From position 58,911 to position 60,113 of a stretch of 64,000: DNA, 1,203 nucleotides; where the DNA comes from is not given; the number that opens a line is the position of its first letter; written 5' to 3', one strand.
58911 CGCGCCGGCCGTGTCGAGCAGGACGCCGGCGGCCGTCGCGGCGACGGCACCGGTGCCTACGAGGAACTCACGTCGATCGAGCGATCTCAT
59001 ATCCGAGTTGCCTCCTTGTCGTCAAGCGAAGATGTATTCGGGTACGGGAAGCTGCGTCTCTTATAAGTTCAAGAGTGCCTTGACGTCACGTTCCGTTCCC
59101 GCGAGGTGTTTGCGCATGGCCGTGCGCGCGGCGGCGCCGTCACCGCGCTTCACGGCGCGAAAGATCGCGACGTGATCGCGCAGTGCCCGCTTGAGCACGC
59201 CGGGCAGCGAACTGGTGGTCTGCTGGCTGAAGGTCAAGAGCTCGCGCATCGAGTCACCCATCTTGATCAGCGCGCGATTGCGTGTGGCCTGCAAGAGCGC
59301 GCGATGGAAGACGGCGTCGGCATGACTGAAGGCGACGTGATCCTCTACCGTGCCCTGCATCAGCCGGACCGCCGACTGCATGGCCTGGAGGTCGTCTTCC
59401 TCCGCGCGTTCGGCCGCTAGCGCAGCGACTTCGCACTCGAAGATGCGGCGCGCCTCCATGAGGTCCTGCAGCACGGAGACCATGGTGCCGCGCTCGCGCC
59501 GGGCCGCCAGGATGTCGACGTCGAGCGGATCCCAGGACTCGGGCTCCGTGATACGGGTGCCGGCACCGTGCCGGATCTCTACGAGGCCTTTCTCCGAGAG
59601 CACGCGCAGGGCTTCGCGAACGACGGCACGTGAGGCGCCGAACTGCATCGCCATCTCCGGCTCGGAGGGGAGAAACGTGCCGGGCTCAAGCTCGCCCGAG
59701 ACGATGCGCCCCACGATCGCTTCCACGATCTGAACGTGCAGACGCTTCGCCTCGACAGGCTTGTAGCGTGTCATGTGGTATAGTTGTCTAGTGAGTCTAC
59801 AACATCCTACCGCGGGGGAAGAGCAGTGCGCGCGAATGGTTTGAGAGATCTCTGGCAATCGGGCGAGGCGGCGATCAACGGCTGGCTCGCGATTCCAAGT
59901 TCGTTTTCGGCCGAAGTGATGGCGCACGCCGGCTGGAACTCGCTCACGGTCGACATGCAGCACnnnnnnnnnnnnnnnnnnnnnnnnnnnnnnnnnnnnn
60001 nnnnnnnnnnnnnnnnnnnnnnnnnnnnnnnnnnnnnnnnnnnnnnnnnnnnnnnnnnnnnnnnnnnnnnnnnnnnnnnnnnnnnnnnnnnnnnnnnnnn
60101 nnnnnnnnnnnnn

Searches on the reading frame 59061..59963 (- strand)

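Call 71: search_protein_families(library=pfam, proteins=[window:59061-59963:-], max_evalue=0.001)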
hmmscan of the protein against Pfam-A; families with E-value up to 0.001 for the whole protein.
window:59061-59963:- (300 aa): 2 families
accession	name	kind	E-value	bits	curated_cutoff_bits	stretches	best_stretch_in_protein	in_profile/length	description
PF07729.17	FCD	-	5.8e-28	98.2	24.3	1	167-288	1-124/125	FCD domain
PF00392.27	GntR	-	2.7e-19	69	27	1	77-138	3-64/64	Bacterial regulatory proteins, gntR family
